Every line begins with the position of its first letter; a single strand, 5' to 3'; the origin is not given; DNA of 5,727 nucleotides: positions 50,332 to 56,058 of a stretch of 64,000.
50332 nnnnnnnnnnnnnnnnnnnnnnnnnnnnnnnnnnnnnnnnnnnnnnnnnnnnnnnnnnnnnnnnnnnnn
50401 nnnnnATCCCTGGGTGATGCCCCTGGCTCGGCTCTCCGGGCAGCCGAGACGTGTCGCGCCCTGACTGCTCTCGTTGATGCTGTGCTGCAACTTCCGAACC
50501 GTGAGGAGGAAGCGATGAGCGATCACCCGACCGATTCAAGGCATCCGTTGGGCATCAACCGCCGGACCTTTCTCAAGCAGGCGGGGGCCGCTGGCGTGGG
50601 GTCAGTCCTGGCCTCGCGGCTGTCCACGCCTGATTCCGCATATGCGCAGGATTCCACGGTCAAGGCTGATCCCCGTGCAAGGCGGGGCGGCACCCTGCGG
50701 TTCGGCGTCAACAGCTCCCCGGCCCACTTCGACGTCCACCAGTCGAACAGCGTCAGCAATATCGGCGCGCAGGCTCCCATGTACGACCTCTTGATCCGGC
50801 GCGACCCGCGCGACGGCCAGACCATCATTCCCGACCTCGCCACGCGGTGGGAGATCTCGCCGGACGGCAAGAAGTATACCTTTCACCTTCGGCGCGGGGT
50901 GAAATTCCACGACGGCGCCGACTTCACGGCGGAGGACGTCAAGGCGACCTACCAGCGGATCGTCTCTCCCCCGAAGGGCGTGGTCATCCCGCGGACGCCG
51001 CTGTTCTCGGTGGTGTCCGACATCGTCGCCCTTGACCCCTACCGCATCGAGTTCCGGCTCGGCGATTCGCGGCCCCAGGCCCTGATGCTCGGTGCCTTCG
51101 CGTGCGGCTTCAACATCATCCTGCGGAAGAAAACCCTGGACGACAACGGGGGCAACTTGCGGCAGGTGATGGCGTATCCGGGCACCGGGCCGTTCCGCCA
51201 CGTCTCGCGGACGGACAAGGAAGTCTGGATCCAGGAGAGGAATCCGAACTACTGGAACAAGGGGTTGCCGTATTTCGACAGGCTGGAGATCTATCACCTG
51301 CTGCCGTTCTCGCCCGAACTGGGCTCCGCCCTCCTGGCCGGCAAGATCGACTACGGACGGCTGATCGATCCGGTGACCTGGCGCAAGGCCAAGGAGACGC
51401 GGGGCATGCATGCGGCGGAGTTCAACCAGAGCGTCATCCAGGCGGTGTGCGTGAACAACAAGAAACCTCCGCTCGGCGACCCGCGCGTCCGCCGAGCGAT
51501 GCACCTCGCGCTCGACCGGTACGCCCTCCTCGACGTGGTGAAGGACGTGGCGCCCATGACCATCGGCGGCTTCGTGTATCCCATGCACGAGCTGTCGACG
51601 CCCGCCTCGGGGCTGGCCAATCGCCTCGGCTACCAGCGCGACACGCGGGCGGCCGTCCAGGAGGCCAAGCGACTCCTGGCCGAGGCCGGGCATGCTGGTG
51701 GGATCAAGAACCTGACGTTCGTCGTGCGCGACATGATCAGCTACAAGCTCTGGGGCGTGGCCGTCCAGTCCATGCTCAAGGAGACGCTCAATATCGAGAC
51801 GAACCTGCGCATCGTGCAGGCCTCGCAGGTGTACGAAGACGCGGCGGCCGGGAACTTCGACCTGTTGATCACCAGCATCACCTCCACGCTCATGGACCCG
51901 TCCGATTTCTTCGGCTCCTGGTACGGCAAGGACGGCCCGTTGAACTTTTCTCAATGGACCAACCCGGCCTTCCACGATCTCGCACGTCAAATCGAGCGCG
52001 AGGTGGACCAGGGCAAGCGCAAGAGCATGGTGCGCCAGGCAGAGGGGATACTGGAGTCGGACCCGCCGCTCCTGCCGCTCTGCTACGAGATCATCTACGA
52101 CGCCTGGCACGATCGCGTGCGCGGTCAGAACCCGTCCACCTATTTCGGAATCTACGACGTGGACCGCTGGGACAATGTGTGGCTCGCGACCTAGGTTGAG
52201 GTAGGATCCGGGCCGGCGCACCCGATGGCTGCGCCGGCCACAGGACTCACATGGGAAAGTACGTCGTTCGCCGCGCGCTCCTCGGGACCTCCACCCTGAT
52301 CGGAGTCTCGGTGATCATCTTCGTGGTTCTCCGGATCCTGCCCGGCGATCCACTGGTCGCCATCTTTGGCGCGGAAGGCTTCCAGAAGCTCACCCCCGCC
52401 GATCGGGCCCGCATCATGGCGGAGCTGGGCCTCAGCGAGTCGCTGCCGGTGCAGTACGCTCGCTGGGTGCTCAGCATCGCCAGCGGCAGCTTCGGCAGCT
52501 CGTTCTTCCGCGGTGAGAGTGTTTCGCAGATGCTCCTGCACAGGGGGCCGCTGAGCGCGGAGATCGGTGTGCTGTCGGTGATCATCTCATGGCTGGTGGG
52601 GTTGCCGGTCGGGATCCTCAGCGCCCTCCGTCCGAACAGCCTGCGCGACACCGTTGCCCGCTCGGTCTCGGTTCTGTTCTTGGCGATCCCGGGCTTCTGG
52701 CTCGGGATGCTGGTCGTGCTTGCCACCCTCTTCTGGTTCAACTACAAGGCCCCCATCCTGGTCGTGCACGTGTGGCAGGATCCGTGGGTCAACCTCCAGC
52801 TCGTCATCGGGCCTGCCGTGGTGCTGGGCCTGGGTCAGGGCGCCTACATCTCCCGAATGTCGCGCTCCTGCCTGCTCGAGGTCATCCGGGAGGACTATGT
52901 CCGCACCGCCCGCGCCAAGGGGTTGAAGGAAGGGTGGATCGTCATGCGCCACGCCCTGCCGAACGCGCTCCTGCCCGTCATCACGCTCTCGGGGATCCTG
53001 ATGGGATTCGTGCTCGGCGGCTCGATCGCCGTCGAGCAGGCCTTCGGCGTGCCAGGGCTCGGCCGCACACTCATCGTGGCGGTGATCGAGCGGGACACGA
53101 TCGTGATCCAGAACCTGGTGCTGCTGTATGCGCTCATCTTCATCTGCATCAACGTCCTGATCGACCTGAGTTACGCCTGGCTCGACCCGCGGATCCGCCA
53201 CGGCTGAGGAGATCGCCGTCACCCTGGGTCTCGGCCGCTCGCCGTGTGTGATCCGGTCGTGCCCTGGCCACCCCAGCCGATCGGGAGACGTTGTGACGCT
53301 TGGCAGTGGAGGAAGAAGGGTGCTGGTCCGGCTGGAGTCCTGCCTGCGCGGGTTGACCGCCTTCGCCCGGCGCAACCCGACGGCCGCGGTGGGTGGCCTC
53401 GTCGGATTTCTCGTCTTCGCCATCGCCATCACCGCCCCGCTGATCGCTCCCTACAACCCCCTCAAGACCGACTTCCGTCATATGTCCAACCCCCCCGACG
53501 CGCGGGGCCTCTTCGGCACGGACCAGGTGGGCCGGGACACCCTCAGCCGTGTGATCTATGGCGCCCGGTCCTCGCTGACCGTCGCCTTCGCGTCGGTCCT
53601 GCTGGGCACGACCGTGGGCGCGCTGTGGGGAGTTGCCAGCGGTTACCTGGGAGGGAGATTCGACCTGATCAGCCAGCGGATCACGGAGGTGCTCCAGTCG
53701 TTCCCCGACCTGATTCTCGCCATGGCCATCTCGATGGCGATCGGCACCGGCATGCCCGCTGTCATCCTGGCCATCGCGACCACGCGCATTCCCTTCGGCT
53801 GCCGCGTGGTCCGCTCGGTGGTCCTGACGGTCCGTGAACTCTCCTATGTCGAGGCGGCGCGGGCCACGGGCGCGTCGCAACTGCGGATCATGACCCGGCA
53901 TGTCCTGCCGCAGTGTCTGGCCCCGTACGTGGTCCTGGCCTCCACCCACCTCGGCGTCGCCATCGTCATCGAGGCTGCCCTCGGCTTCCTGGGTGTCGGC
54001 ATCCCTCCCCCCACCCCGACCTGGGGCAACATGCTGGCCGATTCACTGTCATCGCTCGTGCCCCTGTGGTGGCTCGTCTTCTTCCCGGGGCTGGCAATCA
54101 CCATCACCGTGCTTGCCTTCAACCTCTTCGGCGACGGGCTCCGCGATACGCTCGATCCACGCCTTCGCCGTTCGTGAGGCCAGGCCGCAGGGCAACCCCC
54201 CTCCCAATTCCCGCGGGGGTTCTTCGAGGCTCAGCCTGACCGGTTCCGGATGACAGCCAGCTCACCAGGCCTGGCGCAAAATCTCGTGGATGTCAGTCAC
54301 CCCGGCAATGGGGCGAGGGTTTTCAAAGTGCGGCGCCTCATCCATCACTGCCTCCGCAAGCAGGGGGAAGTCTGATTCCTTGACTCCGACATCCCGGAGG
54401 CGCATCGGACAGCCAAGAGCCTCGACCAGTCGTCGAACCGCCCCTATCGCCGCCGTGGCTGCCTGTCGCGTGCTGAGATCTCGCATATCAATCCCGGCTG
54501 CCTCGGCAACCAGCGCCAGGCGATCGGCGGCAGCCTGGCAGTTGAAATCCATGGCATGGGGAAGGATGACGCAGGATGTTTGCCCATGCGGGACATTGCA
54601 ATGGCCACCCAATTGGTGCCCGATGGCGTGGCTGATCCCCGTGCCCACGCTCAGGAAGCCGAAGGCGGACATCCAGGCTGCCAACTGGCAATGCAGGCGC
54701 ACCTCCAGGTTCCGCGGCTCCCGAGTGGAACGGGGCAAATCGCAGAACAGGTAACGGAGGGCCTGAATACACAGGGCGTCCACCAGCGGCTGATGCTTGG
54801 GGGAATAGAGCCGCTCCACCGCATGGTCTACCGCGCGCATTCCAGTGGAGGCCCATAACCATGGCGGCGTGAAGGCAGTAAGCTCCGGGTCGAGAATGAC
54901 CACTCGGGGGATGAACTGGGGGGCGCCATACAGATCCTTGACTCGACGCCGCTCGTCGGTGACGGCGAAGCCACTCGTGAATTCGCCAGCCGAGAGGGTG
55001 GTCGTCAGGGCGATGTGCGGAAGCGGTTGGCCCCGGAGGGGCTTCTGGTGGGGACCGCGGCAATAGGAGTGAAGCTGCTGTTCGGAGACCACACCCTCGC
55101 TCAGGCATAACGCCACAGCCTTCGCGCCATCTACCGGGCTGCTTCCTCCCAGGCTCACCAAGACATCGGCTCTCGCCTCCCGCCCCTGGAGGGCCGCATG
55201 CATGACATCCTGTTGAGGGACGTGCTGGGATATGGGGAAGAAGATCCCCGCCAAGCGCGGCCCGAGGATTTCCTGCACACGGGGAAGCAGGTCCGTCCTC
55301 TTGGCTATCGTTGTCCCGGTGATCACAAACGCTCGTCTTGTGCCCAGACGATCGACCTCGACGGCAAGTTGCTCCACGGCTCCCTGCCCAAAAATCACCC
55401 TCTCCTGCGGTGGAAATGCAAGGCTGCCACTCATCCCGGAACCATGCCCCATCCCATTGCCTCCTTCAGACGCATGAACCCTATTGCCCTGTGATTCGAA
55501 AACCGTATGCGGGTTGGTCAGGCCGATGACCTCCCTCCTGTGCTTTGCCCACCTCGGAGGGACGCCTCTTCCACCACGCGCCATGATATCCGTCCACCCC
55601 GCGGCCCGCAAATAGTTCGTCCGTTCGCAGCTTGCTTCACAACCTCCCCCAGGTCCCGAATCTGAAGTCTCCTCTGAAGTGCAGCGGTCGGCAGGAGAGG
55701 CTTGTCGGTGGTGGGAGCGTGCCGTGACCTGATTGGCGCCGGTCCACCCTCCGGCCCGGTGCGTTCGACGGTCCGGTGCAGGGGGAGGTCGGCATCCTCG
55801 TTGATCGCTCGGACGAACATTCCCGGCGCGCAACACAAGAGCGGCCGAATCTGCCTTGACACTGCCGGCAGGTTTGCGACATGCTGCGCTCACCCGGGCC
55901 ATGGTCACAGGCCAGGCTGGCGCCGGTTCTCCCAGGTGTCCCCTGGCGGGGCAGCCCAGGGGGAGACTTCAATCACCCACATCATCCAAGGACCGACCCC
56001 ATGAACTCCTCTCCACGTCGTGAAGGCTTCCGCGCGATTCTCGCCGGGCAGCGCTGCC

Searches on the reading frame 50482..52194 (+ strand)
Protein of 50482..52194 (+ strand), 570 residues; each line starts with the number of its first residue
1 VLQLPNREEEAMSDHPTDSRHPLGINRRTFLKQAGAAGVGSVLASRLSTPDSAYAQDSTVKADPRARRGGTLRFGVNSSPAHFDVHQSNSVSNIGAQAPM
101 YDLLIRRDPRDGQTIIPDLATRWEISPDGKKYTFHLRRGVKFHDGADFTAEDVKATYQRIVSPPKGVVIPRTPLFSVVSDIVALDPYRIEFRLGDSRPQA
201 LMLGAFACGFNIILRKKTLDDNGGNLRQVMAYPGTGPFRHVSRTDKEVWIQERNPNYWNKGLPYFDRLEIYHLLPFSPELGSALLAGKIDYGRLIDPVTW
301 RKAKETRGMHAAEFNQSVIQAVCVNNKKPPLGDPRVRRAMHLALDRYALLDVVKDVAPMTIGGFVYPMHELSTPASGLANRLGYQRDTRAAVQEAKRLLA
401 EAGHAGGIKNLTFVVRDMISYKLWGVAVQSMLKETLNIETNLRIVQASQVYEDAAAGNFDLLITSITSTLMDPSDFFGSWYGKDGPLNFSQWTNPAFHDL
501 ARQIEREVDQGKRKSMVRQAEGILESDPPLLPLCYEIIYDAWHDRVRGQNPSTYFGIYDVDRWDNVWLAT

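Call 7: search_protein_families(library=pfam, proteins=[window:50482-52194:+], max_evalue=0.00001)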
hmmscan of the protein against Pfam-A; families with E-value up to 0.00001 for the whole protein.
window:50482-52194:+ (570 aa): 1 family
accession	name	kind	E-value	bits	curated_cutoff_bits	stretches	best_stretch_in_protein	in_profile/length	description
PF00496.27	SBP_bac_5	-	1.4e-69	235.4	32.4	1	114-485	1-365/368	Bacterial extracellular solute-binding proteins, family 5 Middle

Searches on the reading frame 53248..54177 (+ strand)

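Call 7: search_protein_families(library=pfam, proteins=[window:53248-54177:+], max_evalue=0.00001)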
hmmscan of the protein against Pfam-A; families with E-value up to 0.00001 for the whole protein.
window:53248-54177:+ (309 aa): 2 families
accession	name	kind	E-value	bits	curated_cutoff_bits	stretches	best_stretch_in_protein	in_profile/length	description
PF00528.27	BPD_transp_1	-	9.8e-28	97.6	26.4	1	124-308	1-184/184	Binding-protein-dependent transport system inner membrane component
PF12911.12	OppC_N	-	1.1e-07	32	23.9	1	41-83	11-53/53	N-terminal TM domain of oligopeptide transport permease C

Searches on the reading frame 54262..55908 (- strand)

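Call 42: search_protein_families(library=pfam, proteins=[window:54262-55908:-], max_evalue=0.00001)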
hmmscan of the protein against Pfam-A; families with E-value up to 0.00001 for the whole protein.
window:54262-55908:- (548 aa): 3 families
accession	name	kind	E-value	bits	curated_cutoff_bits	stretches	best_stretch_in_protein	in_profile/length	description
PF25137.1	ADH_Fe_C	-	1.4e-44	152.5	27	1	353-548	2-194/194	Fe-containing alcohol dehydrogenase family, C-terminal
PF00465.25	Fe-ADH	-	5.1e-31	108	31.3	1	169-341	2-168/168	Iron-containing alcohol dehydrogenase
PF13685.12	Fe-ADH_2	-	6.8e-06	26.6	28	0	173-270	2-98/149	Iron-containing alcohol dehydrogenase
